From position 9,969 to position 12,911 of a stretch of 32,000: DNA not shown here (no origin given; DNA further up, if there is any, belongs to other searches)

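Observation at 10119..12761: MetF (methylene-THF reductase) fused to AcsD (corrinoid Fe-S protein small subunit) in one 880-aa protein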

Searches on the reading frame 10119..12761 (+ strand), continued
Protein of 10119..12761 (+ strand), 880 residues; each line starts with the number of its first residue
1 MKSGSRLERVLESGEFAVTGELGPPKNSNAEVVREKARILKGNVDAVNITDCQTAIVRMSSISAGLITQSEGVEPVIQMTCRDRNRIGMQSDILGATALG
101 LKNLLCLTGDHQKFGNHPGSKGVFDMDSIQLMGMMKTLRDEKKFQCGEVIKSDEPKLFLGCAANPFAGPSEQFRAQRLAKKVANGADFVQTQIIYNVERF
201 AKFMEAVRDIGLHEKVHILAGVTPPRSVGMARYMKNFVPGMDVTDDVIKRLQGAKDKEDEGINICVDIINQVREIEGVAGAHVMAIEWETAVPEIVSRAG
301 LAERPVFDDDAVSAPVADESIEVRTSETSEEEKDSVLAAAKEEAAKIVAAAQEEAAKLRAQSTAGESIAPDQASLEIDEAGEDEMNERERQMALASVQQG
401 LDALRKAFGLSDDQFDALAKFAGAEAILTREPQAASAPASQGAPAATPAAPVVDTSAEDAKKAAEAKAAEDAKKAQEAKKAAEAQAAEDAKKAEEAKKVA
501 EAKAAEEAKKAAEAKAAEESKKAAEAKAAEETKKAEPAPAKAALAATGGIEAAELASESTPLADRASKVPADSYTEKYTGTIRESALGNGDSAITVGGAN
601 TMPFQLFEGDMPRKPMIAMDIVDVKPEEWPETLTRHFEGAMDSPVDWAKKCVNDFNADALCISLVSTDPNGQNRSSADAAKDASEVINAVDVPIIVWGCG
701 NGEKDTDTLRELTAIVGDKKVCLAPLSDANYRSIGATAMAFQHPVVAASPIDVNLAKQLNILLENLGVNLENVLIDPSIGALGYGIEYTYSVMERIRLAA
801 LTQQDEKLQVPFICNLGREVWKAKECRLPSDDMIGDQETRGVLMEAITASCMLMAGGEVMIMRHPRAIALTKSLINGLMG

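Call 17: search_solved_structures(query=window:10119-12761:+, max_evalue=0.001)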
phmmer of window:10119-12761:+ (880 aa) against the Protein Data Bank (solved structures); distinct sequences matched with E-value up to 0.001: 9.
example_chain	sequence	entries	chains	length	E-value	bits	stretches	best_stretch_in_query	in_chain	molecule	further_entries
2h9a_B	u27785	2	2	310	1.7e-80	274.8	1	575-874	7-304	CO dehydrogenase/acetyl-CoA synthase, iron-sulfur protein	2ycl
4c1n_B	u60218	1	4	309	1.8e-80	274.6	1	575-874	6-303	CO DEHYDROGENASE/ACETYL-COA SYNTHASE, IRON-SULFUR PROTEIN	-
4djd_D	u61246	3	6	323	9.1e-76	259.1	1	588-879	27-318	Corrinoid/iron-sulfur protein small subunit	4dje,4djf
9fzy_E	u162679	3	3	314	4.4e-66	227.1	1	575-880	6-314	Acetyl-CoA decarbonylase/synthase complex subunit delta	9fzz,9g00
6fcx_A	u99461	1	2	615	2.1e-09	39.6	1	9-301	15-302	Methylenetetrahydrofolate reductase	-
8qa4_A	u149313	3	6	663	2.5e-09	39.4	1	9-301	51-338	Methylenetetrahydrofolate reductase (NADPH)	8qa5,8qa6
3apt_A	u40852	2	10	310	5.2e-07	31.7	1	23-305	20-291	Methylenetetrahydrofolate reductase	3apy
1v93_A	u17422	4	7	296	6.8e-07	31.3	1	23-302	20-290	5,10-Methylenetetrahydrofolate reductase | Methylenetetrahydrofolate reductase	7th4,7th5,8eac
6fnu_A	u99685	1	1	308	0.0004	22.2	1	69-298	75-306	Methylenetetrahydrofolate reductase 1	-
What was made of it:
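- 11838..12758 (+): AcsD (CFeSP small subunit) barrel, aa 574-880. The domain aligns to essentially the whole of 2h9a_B, 4c1n_B and 4djd_D (call 17).
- On CFeSP small subunit AcsD/CdhD: 2h9a_B residues 7-304 of 310 are aligned, E 2e-80 (call 17).
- Checked: Residues 575-874 align to 7-304 of the 310-residue solved CFeSP small subunit 2h9a_B (E 2e-80) (call 17).
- The AcsD domain is closest to bacterial CFeSP small subunits, which work with AcsE (call 17).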

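Call 37: search_protein_families(library=pfam, proteins=[L078:4011-4415:+, L078:4420-8862:+, L078:8918-9844:+, L078:9336-10004:+, L078:10001-10930:+, L078:10973-11428:+, L077:7259-9202:+, L077:9212-9895:+, L077:9992-10918:+, L077:11106-11885:+], max_evalue=0.0001)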
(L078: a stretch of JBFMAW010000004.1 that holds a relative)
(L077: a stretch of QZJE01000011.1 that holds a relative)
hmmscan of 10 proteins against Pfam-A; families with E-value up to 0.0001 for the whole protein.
L078:4011-4415:+ (134 aa): 0 families

L078:4420-8862:+ (1480 aa): 20 families
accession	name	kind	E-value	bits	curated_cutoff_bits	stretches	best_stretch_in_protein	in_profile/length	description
PF07992.20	Pyr_redox_2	-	1.1e-61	209.3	26.1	3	250-548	2-291/291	Pyridine nucleotide-disulphide oxidoreductase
PF13450.12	NAD_binding_8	-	1.8e-24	86.2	21.9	2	1072-1107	1-36/68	NAD(P)-binding Rossmann-like domain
PF13738.12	Pyr_redox_3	-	8.4e-20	71.6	30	1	375-532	160-305/305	Pyridine nucleotide-disulphide oxidoreductase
PF12831.13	FAD_oxidored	-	1.2e-19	71.4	27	2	1071-1106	3-38/416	FAD dependent oxidoreductase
PF01266.30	DAO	-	6.6e-18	65.8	27.9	2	1070-1106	2-38/353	FAD dependent oxidoreductase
PF00890.30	FAD_binding_2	-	5.2e-16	59.3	20.4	1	1070-1105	2-37/414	FAD binding domain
PF00070.33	Pyr_redox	-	4.3e-15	56.4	22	0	381-432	1-48/82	Pyridine nucleotide-disulphide oxidoreductase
PF14691.11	Fer4_20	-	6.6e-15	55.3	25.8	1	157-235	28-109/113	Dihydroprymidine dehydrogenase domain II, 4Fe-4S cluster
PF01134.28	GIDA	-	9.8e-11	41.8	22.1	0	1071-1098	3-30/391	Glucose inhibited division protein A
PF01946.23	Thi4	-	1e-10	41.7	26.2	0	251-317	20-84/235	Thi4 family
PF01494.25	FAD_binding_3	-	2.8e-10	40.4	22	0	1069-1100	3-34/349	FAD binding domain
PF03486.20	HI0933_like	-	3.3e-10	40.3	50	0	1069-1104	2-37/244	HI0933-like protein Rossmann domain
PF01593.30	Amino_oxidase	-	9.5e-10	38.8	19.8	0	1077-1106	1-30/443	Flavin containing amine oxidoreductase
PF01262.27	AlaDh_PNT_C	-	2.1e-08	34.3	23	0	7-61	27-78/214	Alanine dehydrogenase/PNT, C-terminal domain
PF13454.12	NAD_binding_9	-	1.2e-07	32.3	21.8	0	252-282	1-35/155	FAD-NAD(P)-binding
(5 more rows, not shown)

L078:8918-9844:+ (308 aa): 0 families

L078:9336-10004:+ (222 aa): 1 family
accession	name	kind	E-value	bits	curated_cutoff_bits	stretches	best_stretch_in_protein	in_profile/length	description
PF12225.13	DUF5981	-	8.5e-34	115.6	23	1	111-205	1-95/95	Methylene-tetrahydrofolate reductase C terminal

L078:10001-10930:+ (309 aa): 1 family
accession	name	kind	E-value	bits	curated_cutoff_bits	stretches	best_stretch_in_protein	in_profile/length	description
PF02219.23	MTHFR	-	1.8e-39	136.2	24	1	7-302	2-287/287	Methylenetetrahydrofolate reductase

L078:10973-11428:+ (151 aa): 0 families

L077:7259-9202:+ (647 aa): 21 families
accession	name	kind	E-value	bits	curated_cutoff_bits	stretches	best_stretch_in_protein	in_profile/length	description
PF07992.20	Pyr_redox_2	-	2.4e-34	119.5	26.1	1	105-400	1-291/291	Pyridine nucleotide-disulphide oxidoreductase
PF14691.11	Fer4_20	-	2.2e-20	73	25.8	1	10-93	26-112/113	Dihydroprymidine dehydrogenase domain II, 4Fe-4S cluster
PF13738.12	Pyr_redox_3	-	9e-15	55.1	30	1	233-384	163-305/305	Pyridine nucleotide-disulphide oxidoreductase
PF02662.21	FlpD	-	1.4e-12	48.2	22.3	1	573-646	24-98/123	Methyl-viologen-reducing hydrogenase, delta subunit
PF00070.33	Pyr_redox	-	8.8e-11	42.6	22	1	236-306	1-75/82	Pyridine nucleotide-disulphide oxidoreductase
PF13450.12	NAD_binding_8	-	3.5e-10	40.5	21.9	1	109-144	1-36/68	NAD(P)-binding Rossmann-like domain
PF01266.30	DAO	-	1.4e-08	35.1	27.9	1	106-140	1-35/353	FAD dependent oxidoreductase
PF13241.12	NAD_binding_7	-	2.6e-08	34.8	22.1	0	233-276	6-48/104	Putative NAD(P)-binding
PF03486.20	HI0933_like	-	3.9e-08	33.5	50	1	106-143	2-39/244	HI0933-like protein Rossmann domain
PF00890.30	FAD_binding_2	-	8.7e-08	32.2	20.4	1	107-145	2-40/414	FAD binding domain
PF12831.13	FAD_oxidored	-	1.8e-07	31.3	27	1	107-153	2-48/416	FAD dependent oxidoreductase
PF01946.23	Thi4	-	2.9e-07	30.4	26.2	1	106-146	19-60/235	Thi4 family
PF01262.27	AlaDh_PNT_C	-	2e-06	27.8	23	0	104-139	28-63/214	Alanine dehydrogenase/PNT, C-terminal domain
PF01593.30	Amino_oxidase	-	2.4e-05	24.3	19.8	1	115-141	2-28/443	Flavin containing amine oxidoreductase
PF13237.11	Fer4_10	-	2.5e-05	24.5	25.5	1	484-530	3-53/53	4Fe-4S dicluster domain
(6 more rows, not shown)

L077:9212-9895:+ (227 aa): 1 family
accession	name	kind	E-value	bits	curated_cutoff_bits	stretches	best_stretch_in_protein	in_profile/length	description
PF12225.13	DUF5981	-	4.7e-35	119.6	23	1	110-203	2-95/95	Methylene-tetrahydrofolate reductase C terminal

L077:9992-10918:+ (308 aa): 1 family
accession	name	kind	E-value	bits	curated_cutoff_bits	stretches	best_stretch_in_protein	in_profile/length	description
PF02219.23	MTHFR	-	2.9e-38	132.3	24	1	16-300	8-286/287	Methylenetetrahydrofolate reductase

L077:11106-11885:+ (259 aa): 7 families
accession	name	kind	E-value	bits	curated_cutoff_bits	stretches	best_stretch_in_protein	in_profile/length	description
PF01656.29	CbiA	-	2e-20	73.4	25.4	1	4-233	3-123/125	CobQ/CobB/MinD/ParA nucleotide binding domain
PF13614.12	AAA_31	-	4.3e-14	53.3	27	1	7-177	9-159/177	AAA domain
PF02374.21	ArsA_ATPase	-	1e-09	38.5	24.3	1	4-57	5-59/305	Anion-transporting ATPase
PF10609.15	ParA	-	8.3e-08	32.4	27.1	1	4-50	8-55/246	NUBPL iron-transfer P-loop NTPase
PF00142.24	Fer4_NifH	-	1.2e-06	28.7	25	1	1-46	1-46/271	4Fe-4S iron sulfur cluster binding proteins, NifH/frxC family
PF20720.3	nSTAND3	-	1.5e-05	25.2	27.2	1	4-38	21-54/155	Novel STAND NTPase 3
PF06564.18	CBP_BcsQ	-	7.1e-05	22.9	21.3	0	3-42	4-44/234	Cellulose biosynthesis protein BcsQ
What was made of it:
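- The closest unfused MetFs sit next to MetV and GltD/HdrA/MvhD-type flavoproteins (call 37).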
